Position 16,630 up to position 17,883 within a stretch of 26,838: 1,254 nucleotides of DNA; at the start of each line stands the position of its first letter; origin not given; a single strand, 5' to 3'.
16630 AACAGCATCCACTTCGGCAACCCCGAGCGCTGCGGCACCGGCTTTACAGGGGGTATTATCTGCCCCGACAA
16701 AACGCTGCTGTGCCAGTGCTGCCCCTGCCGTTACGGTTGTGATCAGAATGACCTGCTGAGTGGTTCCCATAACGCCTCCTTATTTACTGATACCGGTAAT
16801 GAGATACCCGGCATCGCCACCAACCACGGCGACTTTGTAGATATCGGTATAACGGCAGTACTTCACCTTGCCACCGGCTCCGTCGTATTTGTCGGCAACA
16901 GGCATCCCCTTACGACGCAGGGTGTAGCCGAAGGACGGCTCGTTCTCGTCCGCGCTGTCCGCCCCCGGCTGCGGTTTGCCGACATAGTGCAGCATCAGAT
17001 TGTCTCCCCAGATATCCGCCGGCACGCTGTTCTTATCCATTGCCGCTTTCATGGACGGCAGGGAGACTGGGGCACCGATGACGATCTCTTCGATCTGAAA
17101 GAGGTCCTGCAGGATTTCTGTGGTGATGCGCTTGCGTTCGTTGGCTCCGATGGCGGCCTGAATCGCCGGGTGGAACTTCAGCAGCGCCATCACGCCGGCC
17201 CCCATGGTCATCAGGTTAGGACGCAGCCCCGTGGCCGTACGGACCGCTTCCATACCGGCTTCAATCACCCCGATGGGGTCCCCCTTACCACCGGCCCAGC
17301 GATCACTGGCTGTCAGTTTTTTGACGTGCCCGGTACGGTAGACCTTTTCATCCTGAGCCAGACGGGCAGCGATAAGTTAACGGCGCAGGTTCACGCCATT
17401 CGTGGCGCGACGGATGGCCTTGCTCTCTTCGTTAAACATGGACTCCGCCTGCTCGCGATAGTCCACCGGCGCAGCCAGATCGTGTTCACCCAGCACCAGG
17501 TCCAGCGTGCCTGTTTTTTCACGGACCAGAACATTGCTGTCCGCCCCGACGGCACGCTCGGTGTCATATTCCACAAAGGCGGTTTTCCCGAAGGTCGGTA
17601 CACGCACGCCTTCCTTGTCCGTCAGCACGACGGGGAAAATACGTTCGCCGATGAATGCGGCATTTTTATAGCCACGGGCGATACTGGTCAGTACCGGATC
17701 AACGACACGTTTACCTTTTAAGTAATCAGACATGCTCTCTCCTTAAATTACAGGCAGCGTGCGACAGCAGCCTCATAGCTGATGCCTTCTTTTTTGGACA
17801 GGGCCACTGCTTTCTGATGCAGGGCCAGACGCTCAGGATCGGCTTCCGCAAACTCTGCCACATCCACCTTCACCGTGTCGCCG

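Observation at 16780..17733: Major capsid gene carries a single in-frame TAA: prophage likely cannot build heads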

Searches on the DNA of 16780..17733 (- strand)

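Call 5: search_dna_similar(query=window:16780-17733:-, collection=phages, mode=near, max_rows=30)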
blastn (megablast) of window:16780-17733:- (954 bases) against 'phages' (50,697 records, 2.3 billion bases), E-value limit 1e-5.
Records with a match: 3; places in all: 3; records where one place covers at least 80% of the query: 3.
Best place of each record, by identity: >=99% 1; 80-90% 2.
By first word of the organism name: Escherichia 2; Klebsiella 1.
By host as written in the record: Escherichia coli (uropathogenic) 1; - 1; Klebsiella pneumoniae 1.
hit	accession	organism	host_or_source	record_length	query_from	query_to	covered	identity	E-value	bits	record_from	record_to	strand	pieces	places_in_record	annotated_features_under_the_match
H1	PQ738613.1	Escherichia phage PhiKM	Escherichia coli (uropathogenic)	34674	1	954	100%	99.9%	0e+0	1757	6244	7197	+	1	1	hypothetical protein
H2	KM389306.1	Escherichia phage Phi06_2974 B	-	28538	1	954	100%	81.4%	0e+0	771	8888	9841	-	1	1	record has no annotation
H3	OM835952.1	Klebsiella phage KP12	Klebsiella pneumoniae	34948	1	939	98%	82.3%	0e+0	809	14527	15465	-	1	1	hypothetical protein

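Call 6: search_dna_similar(query=window:16780-17733:-, collection=ecoli_genomes, mode=near, max_rows=30)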
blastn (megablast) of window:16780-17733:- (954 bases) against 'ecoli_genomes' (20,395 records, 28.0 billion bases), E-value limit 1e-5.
Records with a match: 620; places in all: 691; records where one place covers at least 80% of the query: 619.
Genomes with a match: 620 of 5426; with a place that covers at least 80% of the query: 619. Places per genome that has any: lowest 1, median 1, highest 3. On chromosomes: 690 places; on plasmids: 1.
Best place of each record, by identity: >=99% 552; 95-99% 53; 80-90% 14; 60-80% 1.
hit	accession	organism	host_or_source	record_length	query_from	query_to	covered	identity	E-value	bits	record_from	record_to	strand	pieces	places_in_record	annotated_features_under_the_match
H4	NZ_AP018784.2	Escherichia coli strain SK1144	-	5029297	1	954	100%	99.9%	0e+0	1757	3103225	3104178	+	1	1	hypothetical protein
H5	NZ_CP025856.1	Escherichia coli strain 504838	Homo sapiens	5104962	1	954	100%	99.9%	0e+0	1757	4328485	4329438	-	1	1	hypothetical protein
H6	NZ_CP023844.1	Escherichia coli strain 4/1-1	Homo sapiens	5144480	1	954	100%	99.9%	0e+0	1757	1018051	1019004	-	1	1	hypothetical protein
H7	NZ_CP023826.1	Escherichia coli strain 4/4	Homo sapiens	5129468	1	954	100%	99.9%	0e+0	1757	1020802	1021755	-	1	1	hypothetical protein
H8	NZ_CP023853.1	Escherichia coli strain 2/0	Homo sapiens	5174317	1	954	100%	99.9%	0e+0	1757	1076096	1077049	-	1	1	hypothetical protein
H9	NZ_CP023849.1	Escherichia coli strain 4/0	Homo sapiens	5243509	1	954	100%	99.9%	0e+0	1757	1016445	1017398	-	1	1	hypothetical protein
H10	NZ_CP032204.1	Escherichia coli strain AR_0013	missing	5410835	1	954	100%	99.9%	0e+0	1757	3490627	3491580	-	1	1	hypothetical protein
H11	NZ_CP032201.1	Escherichia coli strain AR_0086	missing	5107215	1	954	100%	99.9%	0e+0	1757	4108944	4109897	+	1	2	hypothetical protein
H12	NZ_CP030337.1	Escherichia coli strain AR_451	missing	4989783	1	954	100%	99.9%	0e+0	1757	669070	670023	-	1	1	hypothetical protein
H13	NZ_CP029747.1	Escherichia coli strain 2016C-3878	Homo sapiens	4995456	1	954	100%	99.9%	0e+0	1757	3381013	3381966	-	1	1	hypothetical protein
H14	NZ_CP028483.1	Escherichia coli strain E41-1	Homo sapiens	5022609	1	954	100%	99.9%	0e+0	1757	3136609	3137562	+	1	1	hypothetical protein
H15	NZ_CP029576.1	Escherichia coli strain DA33135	Homo sapiens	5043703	1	954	100%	99.9%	0e+0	1757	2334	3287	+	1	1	hypothetical protein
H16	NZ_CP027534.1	Escherichia coli strain AR_0081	missing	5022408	1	954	100%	99.9%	0e+0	1757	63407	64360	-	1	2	hypothetical protein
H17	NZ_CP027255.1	Escherichia coli strain EC11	cow dung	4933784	1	954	100%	99.9%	0e+0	1757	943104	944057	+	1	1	hypothetical protein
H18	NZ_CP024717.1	Escherichia coli strain LS4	Bos mutus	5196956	1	954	100%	99.9%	0e+0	1757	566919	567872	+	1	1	hypothetical protein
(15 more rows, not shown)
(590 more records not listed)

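Call 7: get_annotated_region(hit=H1, flank=3000)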
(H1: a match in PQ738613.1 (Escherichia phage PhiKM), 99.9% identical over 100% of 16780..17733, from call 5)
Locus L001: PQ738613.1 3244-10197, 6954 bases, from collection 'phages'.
description: Escherichia phage PhiKM, partial genome.
organism: Escherichia phage PhiKM (NCBI taxid 3386303)
taxonomy: Viruses; Duplodnaviria; Heunggongvirae; Uroviricota; Caudoviricetes; Bcepmuvirus
host: Escherichia coli (uropathogenic); source: multidrug-resistant urinary tract infection; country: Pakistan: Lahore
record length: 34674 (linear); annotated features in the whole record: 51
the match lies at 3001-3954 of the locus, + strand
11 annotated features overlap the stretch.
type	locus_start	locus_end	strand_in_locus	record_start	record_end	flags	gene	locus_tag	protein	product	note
CDS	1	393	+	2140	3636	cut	-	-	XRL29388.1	hypothetical protein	Mup29, H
CDS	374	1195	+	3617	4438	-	-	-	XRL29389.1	virion morphogenesis protein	Mup30, F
CDS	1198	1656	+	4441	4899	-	-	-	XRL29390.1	virion morphogenesis protein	Mup31, G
CDS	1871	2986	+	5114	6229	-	-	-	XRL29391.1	hypothetical protein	-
CDS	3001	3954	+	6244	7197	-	-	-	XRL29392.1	hypothetical protein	-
CDS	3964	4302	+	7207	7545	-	-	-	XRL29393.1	putative membrane protein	-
CDS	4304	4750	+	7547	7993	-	-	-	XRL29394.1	hypothetical protein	Mup36, J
CDS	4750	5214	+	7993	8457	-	-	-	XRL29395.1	hypothetical protein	-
CDS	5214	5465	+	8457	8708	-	-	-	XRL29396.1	hypothetical protein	-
CDS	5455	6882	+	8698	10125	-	-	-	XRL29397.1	tail sheath monomer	GpFI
CDS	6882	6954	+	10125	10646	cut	-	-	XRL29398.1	tail tube protein FII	-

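Call 8: get_annotated_region(hit=H4, flank=3000)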
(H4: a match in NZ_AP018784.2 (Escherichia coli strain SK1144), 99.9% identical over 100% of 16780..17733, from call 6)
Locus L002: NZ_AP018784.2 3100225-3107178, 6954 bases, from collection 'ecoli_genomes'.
description: Escherichia coli strain SK1144 chromosome, complete genome
organism: Escherichia coli strain SK1144 (NCBI taxid 562)
replicon: chromosome; assembly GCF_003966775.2
host: -; source: -; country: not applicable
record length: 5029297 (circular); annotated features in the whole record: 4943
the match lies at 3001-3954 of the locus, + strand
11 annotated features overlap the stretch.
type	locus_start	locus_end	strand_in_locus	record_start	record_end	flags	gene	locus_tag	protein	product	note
CDS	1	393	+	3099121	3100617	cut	-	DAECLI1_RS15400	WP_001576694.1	DUF935 domain-containing protein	-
CDS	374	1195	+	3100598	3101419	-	-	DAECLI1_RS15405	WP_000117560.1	phage head morphogenesis protein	-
CDS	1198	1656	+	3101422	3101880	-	-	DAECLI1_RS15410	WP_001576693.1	phage virion morphogenesis protein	-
CDS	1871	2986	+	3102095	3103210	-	-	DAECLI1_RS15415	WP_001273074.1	hypothetical protein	-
CDS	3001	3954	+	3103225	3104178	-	-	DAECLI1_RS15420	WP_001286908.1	hypothetical protein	-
CDS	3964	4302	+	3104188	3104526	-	-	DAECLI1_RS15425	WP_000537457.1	DUF2190 family protein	-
CDS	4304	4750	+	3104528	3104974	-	-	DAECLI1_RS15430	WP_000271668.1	gp436 family protein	-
CDS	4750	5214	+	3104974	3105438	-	-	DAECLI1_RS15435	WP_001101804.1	Gp37 family protein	-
CDS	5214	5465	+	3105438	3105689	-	-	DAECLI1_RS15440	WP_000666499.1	hypothetical protein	-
CDS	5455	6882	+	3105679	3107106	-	-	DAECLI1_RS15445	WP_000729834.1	phage tail sheath subtilisin-like domain-containing protein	-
CDS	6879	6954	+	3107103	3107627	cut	-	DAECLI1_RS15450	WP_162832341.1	phage major tail tube protein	-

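Call 10: search_dna_similar(query=window:17340-17420:+, collection=ecoli_genomes, mode=near, max_rows=10)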
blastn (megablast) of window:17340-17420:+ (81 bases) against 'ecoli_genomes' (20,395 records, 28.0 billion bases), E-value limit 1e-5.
Records with a match: 604; places in all: 661; records where one place covers at least 80% of the query: 604.
Genomes with a match: 604 of 5426; with a place that covers at least 80% of the query: 604. Places per genome that has any: lowest 1, median 1, highest 3. On chromosomes: 661 places; on plasmids: 0.
Best place of each record, by identity: 95-99% 604.
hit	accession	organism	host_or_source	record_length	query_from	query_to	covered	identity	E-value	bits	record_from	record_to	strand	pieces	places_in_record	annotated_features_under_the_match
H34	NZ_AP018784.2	Escherichia coli strain SK1144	-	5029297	1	81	100%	98.8%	3e-32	145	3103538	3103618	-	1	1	hypothetical protein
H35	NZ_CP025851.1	Escherichia coli strain 510016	Homo sapiens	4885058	1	81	100%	98.8%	3e-32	145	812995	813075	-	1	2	hypothetical protein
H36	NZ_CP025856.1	Escherichia coli strain 504838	Homo sapiens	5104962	1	81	100%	98.8%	3e-32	145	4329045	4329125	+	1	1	hypothetical protein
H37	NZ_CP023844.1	Escherichia coli strain 4/1-1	Homo sapiens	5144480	1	81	100%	98.8%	3e-32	145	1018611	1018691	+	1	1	hypothetical protein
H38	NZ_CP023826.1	Escherichia coli strain 4/4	Homo sapiens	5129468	1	81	100%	98.8%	3e-32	145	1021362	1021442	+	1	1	hypothetical protein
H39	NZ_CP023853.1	Escherichia coli strain 2/0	Homo sapiens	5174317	1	81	100%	98.8%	3e-32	145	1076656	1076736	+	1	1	hypothetical protein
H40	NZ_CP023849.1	Escherichia coli strain 4/0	Homo sapiens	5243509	1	81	100%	98.8%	3e-32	145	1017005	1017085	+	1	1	hypothetical protein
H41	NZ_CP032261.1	Escherichia coli strain AR_0067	missing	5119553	1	81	100%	98.8%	3e-32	145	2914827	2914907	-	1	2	hypothetical protein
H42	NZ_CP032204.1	Escherichia coli strain AR_0013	missing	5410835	1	81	100%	98.8%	3e-32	145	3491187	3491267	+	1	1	hypothetical protein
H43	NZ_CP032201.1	Escherichia coli strain AR_0086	missing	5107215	1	81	100%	98.8%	3e-32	145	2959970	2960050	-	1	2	hypothetical protein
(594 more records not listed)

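Call 45: get_annotated_region(hit=H3, flank=200)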
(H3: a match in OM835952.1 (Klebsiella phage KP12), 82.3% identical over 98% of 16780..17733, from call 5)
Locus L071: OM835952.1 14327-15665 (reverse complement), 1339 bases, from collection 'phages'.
description: Klebsiella phage KP12 clone KP12_2, partial sequence.
organism: Klebsiella phage KP12 (NCBI taxid 2923374)
taxonomy: Viruses; Duplodnaviria; Heunggongvirae; Uroviricota; Caudoviricetes; Vequintavirinae
host: Klebsiella pneumoniae; source: sewage; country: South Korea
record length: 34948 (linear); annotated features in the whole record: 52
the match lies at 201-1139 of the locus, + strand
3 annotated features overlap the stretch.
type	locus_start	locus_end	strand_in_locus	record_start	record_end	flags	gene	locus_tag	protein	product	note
CDS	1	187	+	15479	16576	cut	-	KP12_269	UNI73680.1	hypothetical protein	KP12.peg.269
CDS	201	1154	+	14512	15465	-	-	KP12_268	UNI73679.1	hypothetical protein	KP12.peg.268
CDS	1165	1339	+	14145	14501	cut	-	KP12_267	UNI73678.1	putative membrane protein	KP12.peg.267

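Call 46: get_annotated_region(hit=H2, flank=200)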
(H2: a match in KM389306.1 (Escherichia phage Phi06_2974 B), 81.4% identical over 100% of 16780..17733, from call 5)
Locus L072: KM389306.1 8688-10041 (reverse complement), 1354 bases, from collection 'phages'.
description: UNVERIFIED: Escherichia phage Phi06_2974 B clone contig00001 genomic sequence.
organism: Escherichia phage Phi06_2974 B (NCBI taxid 1542098)
taxonomy: Viruses; Duplodnaviria; Heunggongvirae; Uroviricota; Caudoviricetes
host: -; source: -; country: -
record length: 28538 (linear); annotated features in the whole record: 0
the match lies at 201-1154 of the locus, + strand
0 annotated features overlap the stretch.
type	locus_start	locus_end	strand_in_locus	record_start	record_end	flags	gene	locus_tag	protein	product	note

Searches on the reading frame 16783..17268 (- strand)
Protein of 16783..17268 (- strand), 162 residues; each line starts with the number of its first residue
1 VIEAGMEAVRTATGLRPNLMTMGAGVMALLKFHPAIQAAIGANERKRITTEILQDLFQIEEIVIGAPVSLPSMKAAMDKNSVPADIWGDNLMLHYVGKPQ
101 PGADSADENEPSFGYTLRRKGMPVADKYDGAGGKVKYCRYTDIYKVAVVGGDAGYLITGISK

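Call 21: find_encoding_contigs(protein=window:16783-17268:-, flank=3000, max_places=10)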
Protein window:16783-17268:- (162 aa): 24 contigs read that carry it; 10 places shown.
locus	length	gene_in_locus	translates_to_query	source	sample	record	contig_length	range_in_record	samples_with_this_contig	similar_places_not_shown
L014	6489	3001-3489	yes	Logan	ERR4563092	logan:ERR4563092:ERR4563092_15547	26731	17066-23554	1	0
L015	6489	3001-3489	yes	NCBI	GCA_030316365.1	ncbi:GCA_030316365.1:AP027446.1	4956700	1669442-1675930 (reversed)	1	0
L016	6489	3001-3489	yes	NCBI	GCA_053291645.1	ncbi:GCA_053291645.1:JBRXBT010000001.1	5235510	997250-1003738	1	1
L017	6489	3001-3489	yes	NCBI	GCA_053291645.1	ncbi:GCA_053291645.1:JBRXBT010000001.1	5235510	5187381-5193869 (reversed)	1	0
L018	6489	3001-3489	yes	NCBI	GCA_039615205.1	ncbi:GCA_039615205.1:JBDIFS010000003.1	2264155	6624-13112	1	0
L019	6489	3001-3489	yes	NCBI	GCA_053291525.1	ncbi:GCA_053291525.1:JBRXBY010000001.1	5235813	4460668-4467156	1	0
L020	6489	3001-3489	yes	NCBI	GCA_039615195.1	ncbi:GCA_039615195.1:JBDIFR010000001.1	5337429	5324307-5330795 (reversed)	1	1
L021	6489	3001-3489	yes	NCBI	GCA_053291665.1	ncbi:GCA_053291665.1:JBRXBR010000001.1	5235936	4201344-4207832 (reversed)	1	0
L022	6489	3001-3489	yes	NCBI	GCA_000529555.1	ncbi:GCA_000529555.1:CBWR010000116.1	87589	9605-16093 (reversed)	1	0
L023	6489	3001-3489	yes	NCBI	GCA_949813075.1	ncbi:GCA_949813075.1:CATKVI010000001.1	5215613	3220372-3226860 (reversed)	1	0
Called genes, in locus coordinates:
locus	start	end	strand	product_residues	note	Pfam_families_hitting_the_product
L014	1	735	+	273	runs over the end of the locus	PF04233:Phage_Mu_F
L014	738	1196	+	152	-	PF05069:Phage_tail_S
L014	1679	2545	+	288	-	-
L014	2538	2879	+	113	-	-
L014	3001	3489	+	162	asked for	-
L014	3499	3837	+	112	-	PF09956:Phage_cement_2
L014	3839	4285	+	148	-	PF07030:Phage_Mu_Gp36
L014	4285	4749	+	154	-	PF09646:Gp37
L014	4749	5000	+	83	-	-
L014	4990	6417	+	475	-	PF27730:UCP028589, PF04984:Phage_sheath_1, PF17482:Phage_sheath_1C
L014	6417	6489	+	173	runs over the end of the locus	PF04985:Phage_tube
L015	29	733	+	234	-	PF04233:Phage_Mu_F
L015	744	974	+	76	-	-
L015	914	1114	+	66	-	PF05069:Phage_tail_S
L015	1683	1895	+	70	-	-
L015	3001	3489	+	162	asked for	-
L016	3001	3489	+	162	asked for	-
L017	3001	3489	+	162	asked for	-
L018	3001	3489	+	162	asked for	-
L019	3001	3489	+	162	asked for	-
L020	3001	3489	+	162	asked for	-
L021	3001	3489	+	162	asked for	-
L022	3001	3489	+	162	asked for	-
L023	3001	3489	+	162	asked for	-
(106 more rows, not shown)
